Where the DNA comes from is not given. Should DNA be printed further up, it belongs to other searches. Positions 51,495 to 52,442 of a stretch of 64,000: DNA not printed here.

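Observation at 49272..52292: Coupled four-gene operon: HEY-tail anchor protein, PAT-repeat anchor protein, leaderless ApbE and a bis-heme ferric-reductase-domain protein, with no recognisable flavinylation acceptor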

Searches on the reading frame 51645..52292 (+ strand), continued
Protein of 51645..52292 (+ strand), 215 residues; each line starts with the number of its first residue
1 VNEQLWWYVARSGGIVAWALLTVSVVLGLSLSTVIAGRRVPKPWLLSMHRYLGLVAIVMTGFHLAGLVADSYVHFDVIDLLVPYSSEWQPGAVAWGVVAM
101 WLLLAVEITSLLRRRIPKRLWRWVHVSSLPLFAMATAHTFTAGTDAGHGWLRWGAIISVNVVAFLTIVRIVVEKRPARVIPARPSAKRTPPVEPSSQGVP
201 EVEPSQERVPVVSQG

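Call 46: get_annotated_region(hit=H4, flank=5000)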
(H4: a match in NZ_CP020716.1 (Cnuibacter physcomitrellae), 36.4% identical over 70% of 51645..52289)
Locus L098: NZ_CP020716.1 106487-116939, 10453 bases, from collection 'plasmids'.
description: Cnuibacter physcomitrellae strain XA(T) plasmid unnamed1, complete sequence
organism: Cnuibacter physcomitrellae (NCBI taxid 1619308)
taxonomy: Bacteria; Actinomycetota; Actinomycetes; Micrococcales; Microbacteriaceae; Cnuibacter; Cnuibacter physcomitrellae
host: -; source: Physcomitrium patens,single cell; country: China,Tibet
typing (MOB-suite, as given by PLSDB): mobilizable; relaxase MOBP
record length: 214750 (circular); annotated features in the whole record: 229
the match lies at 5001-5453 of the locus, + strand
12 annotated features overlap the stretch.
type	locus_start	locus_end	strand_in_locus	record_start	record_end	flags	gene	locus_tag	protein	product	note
CDS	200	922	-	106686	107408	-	-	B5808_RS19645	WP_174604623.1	DUF2231 domain-containing protein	-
CDS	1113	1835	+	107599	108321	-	-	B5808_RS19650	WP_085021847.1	VIT family protein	-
CDS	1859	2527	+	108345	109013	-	-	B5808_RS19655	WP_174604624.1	response regulator transcription factor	GO:0000160 - phosphorelay signal transduction system [Evidence IEA]; GO:0006355 - regulation of DNA-templated ...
CDS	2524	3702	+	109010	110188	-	-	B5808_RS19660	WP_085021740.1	HAMP domain-containing sensor histidine kinase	GO:0007165 - signal transduction [Evidence IEA]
CDS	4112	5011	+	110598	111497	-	-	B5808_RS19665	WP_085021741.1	FAD:protein FMN transferase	-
CDS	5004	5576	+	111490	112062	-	-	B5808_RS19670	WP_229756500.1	ferric reductase-like transmembrane domain-containing protein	-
CDS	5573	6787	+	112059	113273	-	-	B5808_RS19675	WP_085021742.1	NADH-ubiquinone oxidoreductase-F iron-sulfur binding region domain-containing protein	-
CDS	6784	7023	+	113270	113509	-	-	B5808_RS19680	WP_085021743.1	ferredoxin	-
CDS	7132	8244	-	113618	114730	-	-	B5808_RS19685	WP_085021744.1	cation diffusion facilitator family transporter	-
CDS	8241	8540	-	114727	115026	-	-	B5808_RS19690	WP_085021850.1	metalloregulator ArsR/SmtB family transcription factor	GO:0006355 - regulation of DNA-templated transcription [Evidence IEA]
CDS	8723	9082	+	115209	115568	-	-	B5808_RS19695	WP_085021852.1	metalloregulator ArsR/SmtB family transcription factor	GO:0006355 - regulation of DNA-templated transcription [Evidence IEA]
CDS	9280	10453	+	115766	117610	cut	-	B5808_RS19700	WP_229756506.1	cation-translocating P-type ATPase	-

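Call 48: get_annotated_region(hit=H5, flank=5000)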
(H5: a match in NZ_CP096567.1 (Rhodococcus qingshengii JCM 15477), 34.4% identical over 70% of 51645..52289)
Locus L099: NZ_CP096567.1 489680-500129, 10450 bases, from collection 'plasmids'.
description: Rhodococcus qingshengii JCM 15477 strain djl-6 plasmid pdjl-6-4, complete sequence
organism: Rhodococcus qingshengii JCM 15477 (NCBI taxid 1303681)
taxonomy: Bacteria; Actinomycetota; Actinomycetes; Mycobacteriales; Nocardiaceae; Rhodococcus; Rhodococcus qingshengii; Rhodococcus qingshengii JCM 15477
host: -; source: sandy loam,soil; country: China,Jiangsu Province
typing (MOB-suite, as given by PLSDB): mobilizable; relaxase MOBP
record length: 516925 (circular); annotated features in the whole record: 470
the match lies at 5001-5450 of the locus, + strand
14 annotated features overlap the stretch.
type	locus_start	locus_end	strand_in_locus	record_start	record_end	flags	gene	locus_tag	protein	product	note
CDS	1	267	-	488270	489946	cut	istA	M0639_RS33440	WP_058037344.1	IS21 family transposase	-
CDS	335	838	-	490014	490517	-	-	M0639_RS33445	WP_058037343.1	condensation domain-containing protein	-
CDS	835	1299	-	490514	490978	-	-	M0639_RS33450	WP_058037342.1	hypothetical protein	-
CDS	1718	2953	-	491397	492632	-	-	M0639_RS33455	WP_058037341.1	HAMP domain-containing sensor histidine kinase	GO:0007165 - signal transduction [Evidence IEA]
CDS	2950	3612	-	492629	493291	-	-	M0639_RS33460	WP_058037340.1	response regulator transcription factor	GO:0000160 - phosphorelay signal transduction system [Evidence IEA]; GO:0006355 - regulation of DNA-templated ...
CDS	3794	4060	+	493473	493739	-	-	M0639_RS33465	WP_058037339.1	hypothetical protein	-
CDS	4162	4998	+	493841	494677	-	-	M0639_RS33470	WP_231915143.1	FAD:protein FMN transferase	-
CDS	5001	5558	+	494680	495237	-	-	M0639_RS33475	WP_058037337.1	ferric reductase-like transmembrane domain-containing protein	-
CDS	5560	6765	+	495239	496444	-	-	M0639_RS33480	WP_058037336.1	NADH-ubiquinone oxidoreductase-F iron-sulfur binding region domain-containing protein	-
CDS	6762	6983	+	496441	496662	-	-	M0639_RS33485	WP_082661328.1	ferredoxin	-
CDS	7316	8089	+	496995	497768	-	-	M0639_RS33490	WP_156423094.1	AAA family ATPase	-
CDS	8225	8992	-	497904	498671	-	-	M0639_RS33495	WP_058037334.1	VIT family protein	-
CDS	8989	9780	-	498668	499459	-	-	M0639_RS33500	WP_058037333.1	acyl-ACP thioesterase domain-containing protein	GO:0006633 - fatty acid biosynthetic process [Evidence IEA]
CDS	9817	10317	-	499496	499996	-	-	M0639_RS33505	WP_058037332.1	DUF2231 domain-containing protein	-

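Call 49: get_annotated_region(hit=H6, flank=5000)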
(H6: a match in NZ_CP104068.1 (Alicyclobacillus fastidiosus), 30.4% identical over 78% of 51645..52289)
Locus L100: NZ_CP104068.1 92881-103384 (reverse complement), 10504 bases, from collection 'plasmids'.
description: Alicyclobacillus fastidiosus strain DSM 17978 plasmid unnamed1, complete sequence
organism: Alicyclobacillus fastidiosus (NCBI taxid 392011)
taxonomy: Bacteria; Bacillota; Bacilli; Bacillales; Alicyclobacillaceae; Alicyclobacillus; Alicyclobacillus fastidiosus
host: -; source: cell culture; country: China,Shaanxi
typing (MOB-suite, as given by PLSDB): non-mobilizable
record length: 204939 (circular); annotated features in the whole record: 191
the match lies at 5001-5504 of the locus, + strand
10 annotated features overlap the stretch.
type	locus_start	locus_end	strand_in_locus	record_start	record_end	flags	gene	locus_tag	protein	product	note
CDS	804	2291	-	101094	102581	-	-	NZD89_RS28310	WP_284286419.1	ATP-binding protein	-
CDS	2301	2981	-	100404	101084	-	-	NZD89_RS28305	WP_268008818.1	response regulator transcription factor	GO:0000160 - phosphorelay signal transduction system [Evidence IEA]; GO:0006355 - regulation of DNA-templated ...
CDS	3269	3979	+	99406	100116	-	-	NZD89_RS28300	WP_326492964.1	peptidoglycan-binding domain-containing protein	-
CDS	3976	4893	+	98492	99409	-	-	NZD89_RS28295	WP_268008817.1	FAD:protein FMN transferase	-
CDS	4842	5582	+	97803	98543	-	-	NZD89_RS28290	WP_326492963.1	ferric reductase-like transmembrane domain-containing protein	-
CDS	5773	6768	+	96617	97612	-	-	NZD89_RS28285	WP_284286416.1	NAD(P)/FAD-dependent oxidoreductase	-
CDS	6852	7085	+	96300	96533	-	-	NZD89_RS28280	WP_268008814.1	ferredoxin family protein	-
CDS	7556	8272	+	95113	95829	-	-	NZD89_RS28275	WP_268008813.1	hypothetical protein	-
CDS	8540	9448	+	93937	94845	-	-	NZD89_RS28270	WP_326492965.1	helicase-related protein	-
CDS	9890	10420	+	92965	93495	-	-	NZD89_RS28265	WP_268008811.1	hypothetical protein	-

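Call 50: get_annotated_region(hit=H7, flank=5000)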
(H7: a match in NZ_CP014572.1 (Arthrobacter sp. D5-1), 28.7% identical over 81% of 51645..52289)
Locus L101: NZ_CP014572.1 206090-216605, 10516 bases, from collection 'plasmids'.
description: Arthrobacter sp. D5-1 plasmid pAD51, complete sequence
organism: Arthrobacter sp. D5-1 (NCBI taxid 1477518)
taxonomy: Bacteria; Actinomycetota; Actinomycetes; Micrococcales; Micrococcaceae; Arthrobacter; Arthrobacter sp. D5-1
host: -; source: cell culture,Soil cores containing cogon grass roots; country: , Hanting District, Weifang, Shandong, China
typing (MOB-suite, as given by PLSDB): conjugative; replicon rep_cluster_1547; relaxase MOBP; mating-pair formation MPF_T
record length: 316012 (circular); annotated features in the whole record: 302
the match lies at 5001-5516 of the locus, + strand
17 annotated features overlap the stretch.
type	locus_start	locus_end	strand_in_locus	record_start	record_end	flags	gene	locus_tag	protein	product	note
CDS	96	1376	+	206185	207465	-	-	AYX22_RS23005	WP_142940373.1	MFS transporter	GO:0055085 - transmembrane transport [Evidence IEA]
CDS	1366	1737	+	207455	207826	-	-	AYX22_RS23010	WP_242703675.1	metalloregulator ArsR/SmtB family transcription factor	GO:0006355 - regulation of DNA-templated transcription [Evidence IEA]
CDS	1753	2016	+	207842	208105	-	-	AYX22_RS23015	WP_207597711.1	hypothetical protein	-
CDS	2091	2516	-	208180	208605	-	-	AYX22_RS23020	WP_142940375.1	response regulator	GO:0000160 - phosphorelay signal transduction system [Evidence IEA]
CDS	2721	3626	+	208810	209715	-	lgt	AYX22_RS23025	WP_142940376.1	prolipoprotein diacylglyceryl transferase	GO:0009249 - protein lipoylation [Evidence IEA]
CDS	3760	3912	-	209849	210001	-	-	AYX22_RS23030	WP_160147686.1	hypothetical protein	-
CDS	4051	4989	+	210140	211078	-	-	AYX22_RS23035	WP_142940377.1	FAD:protein FMN transferase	-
CDS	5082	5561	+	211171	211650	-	-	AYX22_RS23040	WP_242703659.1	ferric reductase-like transmembrane domain-containing protein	-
CDS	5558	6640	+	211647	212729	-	-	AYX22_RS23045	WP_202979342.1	NADH-ubiquinone oxidoreductase-F iron-sulfur binding region domain-containing protein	-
CDS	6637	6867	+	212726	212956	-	-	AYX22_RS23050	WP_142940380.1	ferredoxin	-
CDS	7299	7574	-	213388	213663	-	-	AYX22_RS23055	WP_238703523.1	recombinase family protein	GO:0006310 - DNA recombination [Evidence IEA]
CDS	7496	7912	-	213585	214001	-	-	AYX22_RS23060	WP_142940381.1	DUF302 domain-containing protein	-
CDS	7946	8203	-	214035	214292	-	-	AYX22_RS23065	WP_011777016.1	metal-sensitive transcriptional regulator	-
CDS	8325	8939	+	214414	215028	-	-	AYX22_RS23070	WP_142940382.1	rhodanese-like domain-containing protein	-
CDS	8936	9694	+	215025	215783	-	-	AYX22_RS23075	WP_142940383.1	sulfite exporter TauE/SafE family protein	GO:0006810 - transport [Evidence IEA]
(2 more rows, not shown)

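Call 51: get_annotated_region(hit=H3, flank=5000)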
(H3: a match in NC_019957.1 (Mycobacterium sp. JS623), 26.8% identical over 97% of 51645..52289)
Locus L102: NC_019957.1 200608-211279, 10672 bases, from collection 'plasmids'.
description: Mycobacterium sp. JS623 plasmid pMYCSM01, complete sequence
organism: Mycobacterium sp. JS623 (NCBI taxid 212767)
taxonomy: Bacteria; Actinomycetota; Actinomycetes; Mycobacteriales; Mycobacteriaceae; Mycobacterium; Mycobacterium sp. JS623
host: -; source: -; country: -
typing (MOB-suite, as given by PLSDB): mobilizable; replicon rep_cluster_1586; relaxase MOBF
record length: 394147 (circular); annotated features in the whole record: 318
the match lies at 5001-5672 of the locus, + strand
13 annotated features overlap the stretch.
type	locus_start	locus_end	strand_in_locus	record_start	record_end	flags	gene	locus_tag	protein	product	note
CDS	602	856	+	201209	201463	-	-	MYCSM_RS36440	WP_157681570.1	hypothetical protein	-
CDS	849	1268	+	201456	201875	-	-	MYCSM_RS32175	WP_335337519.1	type II toxin-antitoxin system VapC family toxin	-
CDS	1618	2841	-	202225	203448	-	-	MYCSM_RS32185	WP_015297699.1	HAMP domain-containing sensor histidine kinase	GO:0007165 - signal transduction [Evidence IEA]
CDS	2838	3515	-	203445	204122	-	-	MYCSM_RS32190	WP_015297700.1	response regulator transcription factor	GO:0000160 - phosphorelay signal transduction system [Evidence IEA]; GO:0006355 - regulation of DNA-templated ...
CDS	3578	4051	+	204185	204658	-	-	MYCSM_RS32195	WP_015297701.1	hypothetical protein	-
CDS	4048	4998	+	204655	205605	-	-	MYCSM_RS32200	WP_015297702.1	FAD:protein FMN transferase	-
CDS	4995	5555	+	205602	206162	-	-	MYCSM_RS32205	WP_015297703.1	ferric reductase-like transmembrane domain-containing protein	-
CDS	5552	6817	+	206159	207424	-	-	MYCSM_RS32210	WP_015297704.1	NADH-ubiquinone oxidoreductase-F iron-sulfur binding region domain-containing protein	-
CDS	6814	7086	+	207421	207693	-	-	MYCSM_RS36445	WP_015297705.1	ferredoxin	-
CDS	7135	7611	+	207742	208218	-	-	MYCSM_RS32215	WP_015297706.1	DUF2231 domain-containing protein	-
CDS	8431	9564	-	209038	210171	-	-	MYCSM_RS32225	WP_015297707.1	VIT1/CCC1 transporter family protein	GO:0030026 - intracellular manganese ion homeostasis [Evidence IEA]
CDS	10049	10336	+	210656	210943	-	-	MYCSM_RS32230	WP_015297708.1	hypothetical protein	-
CDS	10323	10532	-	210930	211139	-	-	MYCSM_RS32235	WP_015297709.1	hypothetical protein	-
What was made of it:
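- Cassettes that already have NuoF-like plus ferredoxin donors still keep ApbE (calls 46, 48, 50, 51).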

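Call 61: get_annotated_region(hit=H14, flank=4000)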
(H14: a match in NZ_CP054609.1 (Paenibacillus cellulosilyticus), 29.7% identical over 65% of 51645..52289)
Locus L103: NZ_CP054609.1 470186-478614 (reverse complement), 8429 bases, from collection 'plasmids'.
description: Paenibacillus cellulosilyticus strain KACC 14175 plasmid unnamed1, complete sequence
organism: Paenibacillus cellulosilyticus (NCBI taxid 375489)
taxonomy: Bacteria; Bacillota; Bacilli; Bacillales; Paenibacillaceae; Paenibacillus; Paenibacillus cellulosilyticus
host: -; source: cell culture,soil; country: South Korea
typing (MOB-suite, as given by PLSDB): non-mobilizable
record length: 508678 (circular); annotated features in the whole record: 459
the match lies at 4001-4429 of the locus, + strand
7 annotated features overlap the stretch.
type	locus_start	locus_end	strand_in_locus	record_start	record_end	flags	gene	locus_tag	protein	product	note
CDS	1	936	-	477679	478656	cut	-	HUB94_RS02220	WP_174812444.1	LacI family DNA-binding transcriptional regulator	GO:0006351 - DNA-templated transcription [Evidence IEA]; GO:0045892 - negative regulation of DNA-templated ...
CDS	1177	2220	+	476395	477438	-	-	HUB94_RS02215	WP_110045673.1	glycosyl hydrolase 53 family protein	-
CDS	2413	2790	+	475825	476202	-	-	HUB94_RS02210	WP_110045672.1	hypothetical protein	-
CDS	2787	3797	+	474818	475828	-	-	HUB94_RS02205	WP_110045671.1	FAD:protein FMN transferase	GO:0017013 - protein flavinylation [Evidence IEA]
CDS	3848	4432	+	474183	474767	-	-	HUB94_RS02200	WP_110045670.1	ferric reductase-like transmembrane domain-containing protein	-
CDS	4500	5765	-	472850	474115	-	-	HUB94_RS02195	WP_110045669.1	alkaline phosphatase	-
CDS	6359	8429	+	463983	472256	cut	-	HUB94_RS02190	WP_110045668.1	glucoamylase family protein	-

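Call 62: get_annotated_region(hit=H15, flank=4000)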
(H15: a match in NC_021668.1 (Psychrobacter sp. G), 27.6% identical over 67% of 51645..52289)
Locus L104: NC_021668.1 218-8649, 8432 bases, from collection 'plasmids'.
description: Psychrobacter sp. G plasmid PsyG_26, complete sequence
organism: Psychrobacter sp. G (NCBI taxid 571800)
taxonomy: Bacteria; Pseudomonadota; Gammaproteobacteria; Moraxellales; Moraxellaceae; Psychrobacter; Psychrobacter sp. G
host: -; source: -; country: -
typing (MOB-suite, as given by PLSDB): non-mobilizable; replicon rep_cluster_1127
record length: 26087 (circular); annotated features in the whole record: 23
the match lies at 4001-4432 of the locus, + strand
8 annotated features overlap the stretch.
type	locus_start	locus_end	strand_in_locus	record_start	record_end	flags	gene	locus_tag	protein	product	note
CDS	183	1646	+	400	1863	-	-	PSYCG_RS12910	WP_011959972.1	ATP-binding protein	-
CDS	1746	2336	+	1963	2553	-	-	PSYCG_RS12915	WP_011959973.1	PepSY domain-containing protein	-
CDS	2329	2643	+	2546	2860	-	-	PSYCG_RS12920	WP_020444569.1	hypothetical protein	-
CDS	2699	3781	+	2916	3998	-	-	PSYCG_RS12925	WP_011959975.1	FAD:protein FMN transferase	GO:0017013 - protein flavinylation [Evidence IEA]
CDS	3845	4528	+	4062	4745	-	-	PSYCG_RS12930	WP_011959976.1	hypothetical protein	-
CDS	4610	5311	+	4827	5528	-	-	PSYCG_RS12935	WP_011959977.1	VIT family protein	-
CDS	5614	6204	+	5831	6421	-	-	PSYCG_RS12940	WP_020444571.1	recombinase family protein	GO:0006310 - DNA recombination [Evidence IEA]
CDS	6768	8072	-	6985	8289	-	-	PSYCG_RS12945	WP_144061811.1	hypothetical protein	-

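Call 63: get_annotated_region(hit=H13, flank=4000)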
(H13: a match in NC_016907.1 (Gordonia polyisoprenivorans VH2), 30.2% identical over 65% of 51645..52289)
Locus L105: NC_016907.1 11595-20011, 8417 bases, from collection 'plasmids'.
description: Gordonia polyisoprenivorans VH2 plasmid p174, complete sequence
organism: Gordonia polyisoprenivorans VH2 (NCBI taxid 1112204)
taxonomy: Bacteria; Actinomycetota; Actinomycetes; Mycobacteriales; Gordoniaceae; Gordonia; Gordonia polyisoprenivorans; Gordonia polyisoprenivorans VH2
host: -; source: -; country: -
typing (MOB-suite, as given by PLSDB): non-mobilizable
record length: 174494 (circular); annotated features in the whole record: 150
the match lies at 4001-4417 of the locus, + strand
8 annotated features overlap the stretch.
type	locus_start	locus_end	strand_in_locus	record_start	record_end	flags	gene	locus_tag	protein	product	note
CDS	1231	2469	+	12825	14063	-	-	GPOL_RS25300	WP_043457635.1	oxygenase MpaB family protein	-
CDS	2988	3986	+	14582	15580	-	-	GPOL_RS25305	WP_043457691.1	FAD:protein FMN transferase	-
CDS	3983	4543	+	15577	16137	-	-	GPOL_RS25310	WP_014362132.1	ferric reductase-like transmembrane domain-containing protein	-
CDS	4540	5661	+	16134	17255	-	-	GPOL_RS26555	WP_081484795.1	NADH-ubiquinone oxidoreductase-F iron-sulfur binding region domain-containing protein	-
CDS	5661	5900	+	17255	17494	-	-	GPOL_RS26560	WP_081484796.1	ferredoxin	-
CDS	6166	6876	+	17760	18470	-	-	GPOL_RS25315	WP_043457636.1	TetR/AcrR family transcriptional regulator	-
CDS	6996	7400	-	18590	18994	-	-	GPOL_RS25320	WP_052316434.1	TIGR03618 family F420-dependent PPOX class oxidoreductase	GO:0008150 - biological_process [Evidence IEA]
CDS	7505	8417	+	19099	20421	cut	-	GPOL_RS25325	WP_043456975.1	IS256 family transposase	-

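Call 72: predict_structure(alignment_id=A3)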
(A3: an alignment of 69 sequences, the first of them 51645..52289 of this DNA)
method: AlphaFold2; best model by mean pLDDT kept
length: 215 residues; sequences in the alignment: 69
mean_pLDDT: 90.4   pTM: 0.79
mean pLDDT of the five models: 90.4, 90.0, 89.9, 89.3, 89.2
residues with pLDDT >= 90: 156; 70-90: 38; 50-70: 21; < 50: 0
segments of 3 or more residues with pLDDT < 50: none
pLDDT, mean of each block of 10 residues (from residue 1): 90 97 97 88 94 97 96 93 95 96 96 95 95 97 90 97 96 88 80 67 65 65
secondary structure, 60 per line:
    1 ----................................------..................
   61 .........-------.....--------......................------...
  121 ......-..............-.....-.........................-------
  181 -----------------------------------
elements in order: H5-36 H43-69 H77-81 H90-111 H118-126 H128-141 H143-147 H149-173
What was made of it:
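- On Ferric-reductase-domain superfamily (NOX/STEAP/MsrQ): Both pairs lie within predicted helices 43-69 and 118-141 (call 72). Five long helices are predicted (call 72).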

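Call 74: fold_search(model_id=the predicted structure, library=pdb)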
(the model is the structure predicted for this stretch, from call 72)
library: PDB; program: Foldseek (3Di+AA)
matches with E <= 10: 259; with E <= 0.001: 0
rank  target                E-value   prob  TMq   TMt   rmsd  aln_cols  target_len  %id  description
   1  7tai_A                5.7e-03  1.00  0.53  0.29   5.7       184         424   16  Structure of STEAP2 in complex with ligands (released 2023-01-25)
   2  8ucd_C                6.5e-02  1.00  0.49  0.45   6.8       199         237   13  Cryo-EM structure of human STEAP1 in complex with AMG 509 Fab (released 2023-11-22)
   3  5o0t                  8.2e-02  1.00  0.50  0.52   5.1       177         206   16  CRYSTAL STRUCTURE OF TRANS-MEMBRANE DOMAIN OF Cylindrospermum stagnale NADPH-OXIDASE 5 (NOX5) (released 2017-06-28)
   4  8ucd_A                8.6e-02  1.00  0.50  0.46   6.7       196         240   14  Cryo-EM structure of human STEAP1 in complex with AMG 509 Fab (released 2023-11-22)
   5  8qt6                  1.8e-01  0.99  0.38  0.23   6.7       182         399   13  Cryo-EM structure of Streptococcus pneumoniae NADPH oxidase (released 2024-07-24)
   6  8qta                  1.9e-01  0.97  0.35  0.21   7.0       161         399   14  Cryo-EM structure of Streptococcus pneumoniae NADPH oxidase F397A mutant in complex with NADPH (released 2024-07-24)
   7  8u85_A                2.0e-01  1.00  0.51  0.19   5.3       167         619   17  Structural Basis of Human NOX5 Activation (released 2024-05-01)
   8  8u86_A                2.2e-01  1.00  0.48  0.25   5.8       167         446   18  Structural Basis of Human NOX5 Activation (released 2024-05-01)
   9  8wam_A                2.4e-01  0.38  0.23  0.12  15.7       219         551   11  Cryo-EM structure of the ABCG25 E232Q mutant bound to ATP and Magnesium (released 2023-09-27)
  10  6y9b_A                2.9e-01  0.99  0.50  0.45   7.1       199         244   12  Cryo-EM structure of trimeric human STEAP1 bound to three Fab120.545 fragments (released 2020-05-20)
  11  8qq7                  3.2e-01  0.96  0.37  0.22   6.5       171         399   13  Structure of SpNOX: a Bacterial NADPH oxidase (released 2024-05-08)
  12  7xge_A                4.2e-01  0.30  0.22  0.26  16.2       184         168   11  Crystal structure of MCL-1 in complex with computationally designed inhibitor protein (released 2022-07-20)
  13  8u87_A                5.1e-01  0.99  0.50  0.19   5.9       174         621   17  Structural Basis of Human NOX5 Activation (released 2024-05-01)
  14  7xge_G                6.4e-01  0.25  0.23  0.27  16.5       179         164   11  Crystal structure of MCL-1 in complex with computationally designed inhibitor protein (released 2022-07-20)
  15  8i3d_A                6.7e-01  0.18  0.22  0.12  16.0       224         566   10  Cryo-EM structure of abscisic acid transporter AtABCG25 (released 2023-09-13)
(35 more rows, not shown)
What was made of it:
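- On Ferric-reductase-domain superfamily (NOX/STEAP/MsrQ): Probability is 1.00, TM-score about 0.5 and E 6e-3 to 8e-2 (call 74).
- Closest known: STEAP / NOX / MsrQ ferric-reductase-domain cytochromes. Same: A predicted fold closest to STEAP2, STEAP1, the NOX5 TM domain and SpNOX (call 74).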

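Call 77: search_protein_families(library=pfam, proteins=[L014:6615-7001:+, L102:3578-4048:+, L104:2329-2640:+, L014:6197-6619:+, L104:1746-2333:+, L097:4116-4760:+], max_evalue=1)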
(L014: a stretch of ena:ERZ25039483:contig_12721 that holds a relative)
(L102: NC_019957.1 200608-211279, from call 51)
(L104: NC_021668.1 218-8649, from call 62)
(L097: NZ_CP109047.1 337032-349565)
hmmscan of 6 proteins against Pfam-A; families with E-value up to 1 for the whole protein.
L014:6615-7001:+ (129 aa): 0 families

L102:3578-4048:+ (157 aa): 0 families

L104:2329-2640:+ (104 aa): 0 families

L014:6197-6619:+ (141 aa): 0 families

L104:1746-2333:+ (196 aa): 2 families
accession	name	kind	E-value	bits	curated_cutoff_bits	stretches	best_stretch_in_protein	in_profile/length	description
PF03413.25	PepSY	-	5.2e-05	23.9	24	1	81-133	2-57/60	Peptidase propeptide and YPEB domain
PF07548.16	ChlamPMP_M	-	0.074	13.5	25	1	38-115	37-105/174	Chlamydia polymorphic membrane protein middle domain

L097:4116-4760:+ (215 aa): 0 families
